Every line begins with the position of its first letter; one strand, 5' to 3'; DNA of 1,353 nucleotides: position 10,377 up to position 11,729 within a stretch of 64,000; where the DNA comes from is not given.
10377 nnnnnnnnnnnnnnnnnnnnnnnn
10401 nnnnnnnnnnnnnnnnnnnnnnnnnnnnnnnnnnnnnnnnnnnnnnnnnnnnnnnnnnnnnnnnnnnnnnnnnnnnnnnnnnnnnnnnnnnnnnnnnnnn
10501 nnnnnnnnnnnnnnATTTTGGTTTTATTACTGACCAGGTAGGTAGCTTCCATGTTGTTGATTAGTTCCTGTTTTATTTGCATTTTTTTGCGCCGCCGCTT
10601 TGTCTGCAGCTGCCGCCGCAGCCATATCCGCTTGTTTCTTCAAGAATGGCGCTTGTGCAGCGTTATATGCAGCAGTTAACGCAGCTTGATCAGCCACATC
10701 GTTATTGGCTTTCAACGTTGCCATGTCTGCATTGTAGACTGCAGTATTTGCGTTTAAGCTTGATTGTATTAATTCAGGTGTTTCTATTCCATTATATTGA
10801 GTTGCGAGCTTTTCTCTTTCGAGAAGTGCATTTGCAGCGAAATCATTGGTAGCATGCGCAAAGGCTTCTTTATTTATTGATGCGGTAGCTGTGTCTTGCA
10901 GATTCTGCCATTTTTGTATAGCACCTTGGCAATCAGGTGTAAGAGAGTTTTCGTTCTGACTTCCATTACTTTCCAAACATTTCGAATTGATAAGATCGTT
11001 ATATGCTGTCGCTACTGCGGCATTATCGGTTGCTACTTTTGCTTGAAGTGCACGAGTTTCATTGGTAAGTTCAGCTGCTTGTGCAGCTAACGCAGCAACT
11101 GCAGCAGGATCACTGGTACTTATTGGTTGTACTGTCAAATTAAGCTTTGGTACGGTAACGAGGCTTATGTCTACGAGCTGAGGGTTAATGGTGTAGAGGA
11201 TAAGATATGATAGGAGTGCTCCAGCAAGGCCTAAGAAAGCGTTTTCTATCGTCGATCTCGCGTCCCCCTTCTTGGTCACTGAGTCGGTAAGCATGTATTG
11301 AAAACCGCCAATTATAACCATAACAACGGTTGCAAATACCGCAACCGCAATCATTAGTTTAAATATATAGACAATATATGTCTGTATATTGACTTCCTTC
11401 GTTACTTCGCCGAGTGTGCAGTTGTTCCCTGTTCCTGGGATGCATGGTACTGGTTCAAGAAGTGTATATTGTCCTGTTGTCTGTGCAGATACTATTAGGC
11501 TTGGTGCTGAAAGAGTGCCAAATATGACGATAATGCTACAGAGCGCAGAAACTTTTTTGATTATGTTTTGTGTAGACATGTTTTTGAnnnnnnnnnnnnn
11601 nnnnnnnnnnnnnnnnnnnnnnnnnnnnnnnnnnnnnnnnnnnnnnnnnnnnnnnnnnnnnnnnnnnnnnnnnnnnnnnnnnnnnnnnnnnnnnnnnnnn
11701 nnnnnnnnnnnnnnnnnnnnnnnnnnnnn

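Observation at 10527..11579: Pilin-like candidate with a VirB2/TrbC-type helical hairpin plus a long Ala/Gln-rich coiled-coil tail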

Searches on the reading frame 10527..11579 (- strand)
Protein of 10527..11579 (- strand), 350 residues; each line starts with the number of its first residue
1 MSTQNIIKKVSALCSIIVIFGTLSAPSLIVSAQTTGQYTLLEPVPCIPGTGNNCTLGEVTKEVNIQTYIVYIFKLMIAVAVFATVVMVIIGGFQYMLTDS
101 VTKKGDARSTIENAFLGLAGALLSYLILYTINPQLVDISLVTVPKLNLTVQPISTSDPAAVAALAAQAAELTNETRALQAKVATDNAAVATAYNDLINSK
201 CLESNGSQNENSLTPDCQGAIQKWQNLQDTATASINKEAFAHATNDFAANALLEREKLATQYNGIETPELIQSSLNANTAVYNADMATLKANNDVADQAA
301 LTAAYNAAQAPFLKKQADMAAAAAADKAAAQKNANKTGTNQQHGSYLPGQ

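Call 4: search_protein_families(library=pfam, proteins=[window:10527-11579:-], max_evalue=1)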
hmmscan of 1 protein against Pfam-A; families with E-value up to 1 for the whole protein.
window:10527-11579:- (350 aa): 1 family
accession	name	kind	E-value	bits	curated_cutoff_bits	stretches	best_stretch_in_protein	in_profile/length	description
PF18895.5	T4SS_pilin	-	0.0031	18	26.6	1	65-129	5-69/71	Type IV secretion system pilin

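Call 8: find_homologous_proteins(query=window:10527-11579:-)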
Query window:10527-11579:- (350 aa): 21 proteins with E <= 0.001 among 8000 candidates.
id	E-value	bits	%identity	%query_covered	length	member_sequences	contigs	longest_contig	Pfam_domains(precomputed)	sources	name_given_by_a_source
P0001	4.1e-163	560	99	79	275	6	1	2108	-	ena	-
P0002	6.6e-87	310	55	88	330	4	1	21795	-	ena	-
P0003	2.7e-78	281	52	79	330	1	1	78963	-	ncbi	-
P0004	7.3e-65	237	49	87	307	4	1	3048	PF18895.6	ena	-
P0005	2.5e-61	226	47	86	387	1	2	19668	PF18895.6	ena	-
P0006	3.8e-52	196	44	87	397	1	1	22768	-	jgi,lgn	jgi:hypothetical protein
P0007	1.1e-50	191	43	94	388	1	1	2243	PF18895.6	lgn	-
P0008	2.9e-46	176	49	68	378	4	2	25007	PF18895.6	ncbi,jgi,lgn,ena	jgi:hypothetical protein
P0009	3.0e-46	176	50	60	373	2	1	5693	-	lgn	-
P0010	4.2e-44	169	46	69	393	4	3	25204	PF18895.6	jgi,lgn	jgi:uncharacterized membrane protein YeaQ/YmgE (transglycosylase-associated protein family)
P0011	6.1e-35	139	59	36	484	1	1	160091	-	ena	-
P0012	7.3e-34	136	50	41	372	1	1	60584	PF18895.6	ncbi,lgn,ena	-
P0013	8.1e-34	135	48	53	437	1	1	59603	-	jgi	jgi:hypothetical protein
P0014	2.7e-33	134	34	88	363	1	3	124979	-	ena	-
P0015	1.4e-32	131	55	35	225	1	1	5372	-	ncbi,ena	-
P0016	1.2e-23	102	44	37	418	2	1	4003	PF18895.6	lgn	-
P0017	2.4e-16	78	39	36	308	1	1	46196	PF18895.6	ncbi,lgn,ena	-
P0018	1.2e-13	69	31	47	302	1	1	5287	PF18895.6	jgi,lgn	jgi:hypothetical protein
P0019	4.0e-10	58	44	29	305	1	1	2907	PF18895.6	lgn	-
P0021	8.3e-5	40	22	73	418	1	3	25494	PF18895.6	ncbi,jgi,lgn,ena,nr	ncbi:hypothetical protein FJZ23_01440 [Candidatus Parcubacteria bacterium]|nr:hypothetical protein [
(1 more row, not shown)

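Call 10: search_solved_structures(query=A1, max_evalue=10, show_alignments=2)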
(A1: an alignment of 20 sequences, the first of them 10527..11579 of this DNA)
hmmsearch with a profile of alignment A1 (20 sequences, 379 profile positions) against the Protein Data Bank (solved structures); distinct sequences matched with E-value up to 10: 2.
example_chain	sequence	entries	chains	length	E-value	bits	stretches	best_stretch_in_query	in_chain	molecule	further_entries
5tvl_A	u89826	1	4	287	3.4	10.2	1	136-287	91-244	Foldase protein PrsA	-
9mn2_A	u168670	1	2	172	9.3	8.8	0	161-302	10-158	IgA FC receptor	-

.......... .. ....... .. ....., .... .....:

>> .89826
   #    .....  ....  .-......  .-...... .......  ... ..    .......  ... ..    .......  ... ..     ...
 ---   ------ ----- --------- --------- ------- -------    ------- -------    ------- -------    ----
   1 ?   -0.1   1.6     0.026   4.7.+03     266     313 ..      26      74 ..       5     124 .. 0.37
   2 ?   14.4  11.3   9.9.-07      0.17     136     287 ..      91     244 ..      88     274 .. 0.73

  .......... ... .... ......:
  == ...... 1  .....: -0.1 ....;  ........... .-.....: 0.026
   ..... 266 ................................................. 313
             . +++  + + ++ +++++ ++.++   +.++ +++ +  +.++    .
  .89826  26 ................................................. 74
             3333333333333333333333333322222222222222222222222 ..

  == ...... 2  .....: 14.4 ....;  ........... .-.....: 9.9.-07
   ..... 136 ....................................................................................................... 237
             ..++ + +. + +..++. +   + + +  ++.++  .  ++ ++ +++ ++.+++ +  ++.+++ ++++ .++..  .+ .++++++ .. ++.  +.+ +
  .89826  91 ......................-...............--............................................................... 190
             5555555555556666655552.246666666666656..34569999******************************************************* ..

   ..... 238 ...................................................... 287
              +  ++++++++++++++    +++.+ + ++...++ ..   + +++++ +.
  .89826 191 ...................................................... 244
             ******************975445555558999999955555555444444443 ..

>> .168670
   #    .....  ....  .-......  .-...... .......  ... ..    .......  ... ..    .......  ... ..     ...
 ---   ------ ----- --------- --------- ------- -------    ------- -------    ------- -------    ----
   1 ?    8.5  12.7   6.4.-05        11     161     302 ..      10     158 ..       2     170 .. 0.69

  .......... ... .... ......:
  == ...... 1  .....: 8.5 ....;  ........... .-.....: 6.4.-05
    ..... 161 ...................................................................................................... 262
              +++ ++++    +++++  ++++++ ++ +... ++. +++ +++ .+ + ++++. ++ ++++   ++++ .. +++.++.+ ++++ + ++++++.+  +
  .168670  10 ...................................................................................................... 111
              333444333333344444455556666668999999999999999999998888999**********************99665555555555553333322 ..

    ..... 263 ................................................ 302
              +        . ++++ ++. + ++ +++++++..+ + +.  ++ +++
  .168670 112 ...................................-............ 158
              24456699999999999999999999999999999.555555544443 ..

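Call 23: find_encoding_contigs(protein=P0003, flank=10000, max_places=2)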
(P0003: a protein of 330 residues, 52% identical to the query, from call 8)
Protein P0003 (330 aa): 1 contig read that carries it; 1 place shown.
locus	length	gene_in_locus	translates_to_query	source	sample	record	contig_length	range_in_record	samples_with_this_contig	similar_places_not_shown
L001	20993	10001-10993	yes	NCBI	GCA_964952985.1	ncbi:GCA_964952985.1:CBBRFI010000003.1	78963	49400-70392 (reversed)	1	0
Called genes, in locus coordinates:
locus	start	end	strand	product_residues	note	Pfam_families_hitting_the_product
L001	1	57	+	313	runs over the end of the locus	PF00398:RrnaAD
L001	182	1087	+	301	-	-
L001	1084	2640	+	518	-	-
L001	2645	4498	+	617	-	-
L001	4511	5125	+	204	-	-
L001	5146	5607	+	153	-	PF12666:PrgI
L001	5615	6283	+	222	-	PF26593:TraC-like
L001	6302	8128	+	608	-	PF19044:P-loop_TraG, PF01935:DUF87 (weak), PF12846:AAA_10 (faint)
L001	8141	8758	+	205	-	-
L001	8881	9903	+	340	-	-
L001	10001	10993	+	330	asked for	-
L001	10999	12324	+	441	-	-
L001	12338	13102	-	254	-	PF02096:60KD_IMP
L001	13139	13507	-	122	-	PF00825:Ribonuclease_P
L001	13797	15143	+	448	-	PF11638:DnaA_N, PF00308:Bac_DnaA, PF00004:AAA, PF00910:RNA_helicase (weak), PF13401:AAA_22 (faint), PF08299:Bac_DnaA_C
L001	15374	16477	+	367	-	PF00712:DNA_pol3_beta, PF02767:DNA_pol3_beta_2, PF02768:DNA_pol3_beta_3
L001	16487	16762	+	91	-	-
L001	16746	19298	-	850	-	PF00912:Transgly, PF00905:Transpeptidase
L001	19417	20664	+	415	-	PF00579:tRNA-synt_1b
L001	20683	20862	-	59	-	-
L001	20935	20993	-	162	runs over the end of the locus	PF02075:RuvC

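Call 24: find_encoding_contigs(protein=P0011, flank=10000, max_places=2)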
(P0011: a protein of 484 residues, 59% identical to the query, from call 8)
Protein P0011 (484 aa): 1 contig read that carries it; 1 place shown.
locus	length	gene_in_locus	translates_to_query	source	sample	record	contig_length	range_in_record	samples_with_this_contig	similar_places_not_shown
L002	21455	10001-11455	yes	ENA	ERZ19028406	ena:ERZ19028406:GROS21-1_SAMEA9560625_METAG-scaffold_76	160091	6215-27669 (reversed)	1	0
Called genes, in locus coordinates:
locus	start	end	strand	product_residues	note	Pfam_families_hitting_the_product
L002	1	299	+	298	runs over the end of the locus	PF00398:RrnaAD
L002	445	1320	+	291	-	-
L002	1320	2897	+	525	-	-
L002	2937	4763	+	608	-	-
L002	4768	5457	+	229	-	-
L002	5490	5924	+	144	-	PF12666:PrgI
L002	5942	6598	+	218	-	PF26593:TraC-like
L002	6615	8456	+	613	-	PF19044:P-loop_TraG, PF01935:DUF87 (weak), PF12846:AAA_10 (faint)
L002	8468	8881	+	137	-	-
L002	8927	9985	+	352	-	-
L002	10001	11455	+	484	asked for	-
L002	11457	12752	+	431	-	-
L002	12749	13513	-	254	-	PF02096:60KD_IMP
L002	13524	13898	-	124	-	PF00825:Ribonuclease_P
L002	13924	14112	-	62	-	PF00468:Ribosomal_L34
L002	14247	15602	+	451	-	PF11638:DnaA_N, PF00308:Bac_DnaA, PF00004:AAA (weak), PF00910:RNA_helicase (weak), PF13401:AAA_22 (faint), PF08299:Bac_DnaA_C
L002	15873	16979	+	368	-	PF00712:DNA_pol3_beta, PF02767:DNA_pol3_beta_2, PF02768:DNA_pol3_beta_3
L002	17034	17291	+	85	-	-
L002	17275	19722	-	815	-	PF00912:Transgly, PF00905:Transpeptidase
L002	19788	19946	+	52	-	-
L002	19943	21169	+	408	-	PF00579:tRNA-synt_1b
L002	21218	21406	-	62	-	-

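Call 25: predict_structure(alignment_id=A1)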
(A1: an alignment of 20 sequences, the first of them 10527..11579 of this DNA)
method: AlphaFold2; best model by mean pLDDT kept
length: 350 residues; sequences in the alignment: 20
mean_pLDDT: 74.7   pTM: 0.49
mean pLDDT of the five models: 74.7, 74.3, 71.8, 69.4, 65.4
residues with pLDDT >= 90: 80; 70-90: 151; 50-70: 76; < 50: 43
segments of 3 or more residues with pLDDT < 50: 1-5, 22-34, 135-155
pLDDT, mean of each block of 10 residues (from residue 1): 47 56 39 46 63 66 62 73 83 79 79 82 73 48 38 53 76 87 95 94 85 88 94 91 89 81 81 91 93 87 88 89 91 74 51
secondary structure, 60 per line:
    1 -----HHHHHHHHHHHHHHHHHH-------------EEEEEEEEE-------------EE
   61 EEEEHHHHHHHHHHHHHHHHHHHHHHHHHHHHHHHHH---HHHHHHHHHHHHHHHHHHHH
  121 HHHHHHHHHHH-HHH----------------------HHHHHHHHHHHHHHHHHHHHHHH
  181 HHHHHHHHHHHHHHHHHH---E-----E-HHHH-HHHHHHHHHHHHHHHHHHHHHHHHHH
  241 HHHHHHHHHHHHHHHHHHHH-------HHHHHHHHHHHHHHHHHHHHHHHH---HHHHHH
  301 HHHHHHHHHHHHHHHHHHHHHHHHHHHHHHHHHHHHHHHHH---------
elements in order: H6-23 E37-45 E59-64 H65-97 H101-131 H158-198 H210-213 H215-260 H268-291 H295-341

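Call 26: find_encoding_contigs(protein=P0017, flank=10000, max_places=2)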
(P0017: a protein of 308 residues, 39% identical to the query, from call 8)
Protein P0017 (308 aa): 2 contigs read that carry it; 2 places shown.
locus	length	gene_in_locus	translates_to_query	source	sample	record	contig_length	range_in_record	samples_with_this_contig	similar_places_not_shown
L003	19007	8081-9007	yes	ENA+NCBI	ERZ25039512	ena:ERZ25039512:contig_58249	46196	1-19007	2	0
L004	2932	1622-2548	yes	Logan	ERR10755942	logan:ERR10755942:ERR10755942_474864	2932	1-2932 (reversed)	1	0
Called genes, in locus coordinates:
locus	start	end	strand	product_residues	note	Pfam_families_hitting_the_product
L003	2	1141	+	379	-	?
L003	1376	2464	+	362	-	-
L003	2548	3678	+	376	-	PF13173:AAA_14, PF13635:DUF4143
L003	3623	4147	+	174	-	PF12666:PrgI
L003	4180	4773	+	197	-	PF26593:TraC-like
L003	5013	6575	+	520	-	PF01935:DUF87 (weak), PF19044:P-loop_TraG, PF12846:AAA_10 (weak)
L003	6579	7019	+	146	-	-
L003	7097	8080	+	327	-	-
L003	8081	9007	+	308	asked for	PF18895:T4SS_pilin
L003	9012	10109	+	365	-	-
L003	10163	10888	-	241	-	PF02096:60KD_IMP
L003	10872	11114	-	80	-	PF00825:Ribonuclease_P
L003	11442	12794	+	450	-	PF11638:DnaA_N, PF00308:Bac_DnaA, PF00004:AAA (faint), PF01695:IstB_IS21, PF08299:Bac_DnaA_C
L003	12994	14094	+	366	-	PF00712:DNA_pol3_beta, PF02767:DNA_pol3_beta_2, PF02768:DNA_pol3_beta_3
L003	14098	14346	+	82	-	-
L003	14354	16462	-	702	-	PF00912:Transgly, PF00905:Transpeptidase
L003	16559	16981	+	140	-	PF00579:tRNA-synt_1b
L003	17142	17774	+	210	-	PF00579:tRNA-synt_1b, PF22421:SYY_C-terminal (faint)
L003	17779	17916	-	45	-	-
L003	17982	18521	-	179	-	PF02075:RuvC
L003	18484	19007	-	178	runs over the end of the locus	PF20772:TACO1_YebC_N, PF01709:Transcrip_reg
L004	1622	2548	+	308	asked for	PF18895:T4SS_pilin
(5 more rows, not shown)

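Call 27: find_encoding_contigs(protein=P0014, flank=10000, max_places=2)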
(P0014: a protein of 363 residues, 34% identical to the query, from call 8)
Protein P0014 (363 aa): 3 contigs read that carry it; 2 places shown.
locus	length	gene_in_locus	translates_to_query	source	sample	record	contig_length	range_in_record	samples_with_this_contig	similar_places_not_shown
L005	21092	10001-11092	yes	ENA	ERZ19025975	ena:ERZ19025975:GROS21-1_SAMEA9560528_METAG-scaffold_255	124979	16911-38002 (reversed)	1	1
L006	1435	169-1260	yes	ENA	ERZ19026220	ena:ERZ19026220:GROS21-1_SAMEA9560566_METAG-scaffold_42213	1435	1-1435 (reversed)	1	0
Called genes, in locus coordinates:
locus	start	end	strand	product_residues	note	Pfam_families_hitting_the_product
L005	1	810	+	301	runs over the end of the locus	PF00398:RrnaAD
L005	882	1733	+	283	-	-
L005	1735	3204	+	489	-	-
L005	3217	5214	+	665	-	-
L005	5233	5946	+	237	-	-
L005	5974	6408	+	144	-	PF12666:PrgI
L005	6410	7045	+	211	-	PF26593:TraC-like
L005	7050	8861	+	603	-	PF19044:P-loop_TraG, PF01935:DUF87 (weak), PF12846:AAA_10 (faint)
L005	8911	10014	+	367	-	-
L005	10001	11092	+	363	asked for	-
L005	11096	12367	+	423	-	-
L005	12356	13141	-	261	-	PF02096:60KD_IMP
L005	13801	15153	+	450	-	PF11638:DnaA_N, PF00308:Bac_DnaA, PF01695:IstB_IS21 (faint), PF00004:AAA (weak), PF00910:RNA_helicase (weak), PF13173:AAA_14 (faint), PF13401:AAA_22 (faint), PF08299:Bac_DnaA_C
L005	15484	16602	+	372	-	PF00712:DNA_pol3_beta, PF02767:DNA_pol3_beta_2, PF02768:DNA_pol3_beta_3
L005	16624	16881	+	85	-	-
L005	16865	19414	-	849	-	PF00912:Transgly, PF00905:Transpeptidase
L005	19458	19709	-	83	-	-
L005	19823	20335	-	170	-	PF02075:RuvC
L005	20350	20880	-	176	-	PF20772:TACO1_YebC_N, PF01709:Transcrip_reg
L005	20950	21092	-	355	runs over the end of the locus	PF05496:RuvB_N, PF00004:AAA, PF07728:AAA_5, PF17864:AAA_lid_4, PF05491:WHD_RuvB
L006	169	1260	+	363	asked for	-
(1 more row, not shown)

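Call 29: fold_search(model_id=the predicted structure, library=pdb)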
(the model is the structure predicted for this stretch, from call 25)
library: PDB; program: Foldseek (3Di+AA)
matches with E <= 10: 260; with E <= 0.001: 0
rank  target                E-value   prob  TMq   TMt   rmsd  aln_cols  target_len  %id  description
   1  3i9w                  4.0e-01  0.41  0.21  0.25  25.6       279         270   13  Crystal structure of the E. coli histidine kinase sensor TorS sensor domain (released 2009-10-06)
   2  8t12_A                6.7e-01  0.28  0.23  0.19  16.9       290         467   10  Cryo-EM structure of DENV2 NS5 in complex with human STAT2 with the N-terminal domain of STAT2 ordered. (released 2024-01-17)
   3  9krk                  7.4e-01  0.12  0.18  0.08  29.7       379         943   13  Cryo-EM structure of human ABCC4 (Apo state) (released 2025-09-24)
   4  6ixv_A                8.6e-01  0.51  0.24  0.35  22.5       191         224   10  Crystal structure of SH3BP5-Rab11a (released 2019-03-20)
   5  1bg1_A                8.6e-01  0.47  0.23  0.16   7.0       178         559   11  TRANSCRIPTION FACTOR STAT3B/DNA COMPLEX (released 1999-01-13)
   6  8xol                  9.5e-01  0.35  0.23  0.08  19.4       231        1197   14  Cryo-EM structure of human ABCC4 with ANP bound in NBD1 (released 2024-07-17)
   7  5lm1_A                9.5e-01  0.18  0.21  0.21  32.2       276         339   12  Crystal Structure of HD-PTP phosphatase in complex with UBAP1 (released 2016-11-30)
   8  6djl_B                1.0e+00  0.51  0.23  0.34  20.3       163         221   10  Crystal structure of the Rab11 GEF SH3BP5 bound to nucleotide free Rab11A (released 2018-09-26)
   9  8sa1                  1.0e+00  0.20  0.18  0.07  16.7       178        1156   16  CryoEM structure of P-Glycoprotein in inward facing 2 state under continuous turnover conditions with verapamil (released 2025-04-23)
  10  6hc2_E                1.0e+00  0.18  0.15  0.14  17.5       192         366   14  Crystal structure of NuMA/LGN hetero-hexamers (released 2019-05-29)
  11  8zbr                  1.1e+00  0.38  0.23  0.08  19.0       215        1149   13  Cryo-EM structure of nanodisc-reconstituted wildtype human MRP4 (apo-form) (released 2025-04-09)
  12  9hmx_A                1.1e+00  0.13  0.12  0.22  37.9       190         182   21  Structure of SteB-RipA complex from Mycobacterium tuberculosis (released 2025-07-30)
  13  6ux2_A                1.1e+00  0.23  0.23  0.15  15.7       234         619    9  Crystal structure of ZIKV RdRp in complex with STAT2 (released 2020-07-08)
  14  8s2f_AAA              1.1e+00  0.18  0.15  0.26  14.3       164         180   10  Crystal structure of Borrelia burgdorferi paralogous family 12 outer surface protein BBH37 (released 2025-03-05)
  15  9lg6                  1.2e+00  0.33  0.24  0.07  18.5       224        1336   10  bovine ABCC1 bound to CDAS (released 2025-10-01)
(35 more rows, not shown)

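Call 30: search_protein_families(library=pfam, alignment_id=A1, max_evalue=0.01)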
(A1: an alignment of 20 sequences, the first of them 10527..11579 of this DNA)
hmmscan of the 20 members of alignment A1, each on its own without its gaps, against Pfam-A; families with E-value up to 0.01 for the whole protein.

A. member 1, window:10527-11579:- (350 aa): 1 family
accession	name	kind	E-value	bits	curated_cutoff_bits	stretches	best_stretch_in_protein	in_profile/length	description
PF18895.5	T4SS_pilin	-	0.0031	18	26.6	1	65-129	5-69/71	Type IV secretion system pilin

B. families by the number of members that match (of 20 scanned): 5 families
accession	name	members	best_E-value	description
PF18895.5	T4SS_pilin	17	2.4e-11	Type IV secretion system pilin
PF20186.3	DUF6549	1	0.003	Family of unknown function (DUF6549)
PF13572.11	DUF4134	1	0.0043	Domain of unknown function (DUF4134)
PF04799.18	Fzo_mitofusin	1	0.0071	fzo-like conserved region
PF11101.13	DUF2884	1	0.0092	Protein of unknown function (DUF2884)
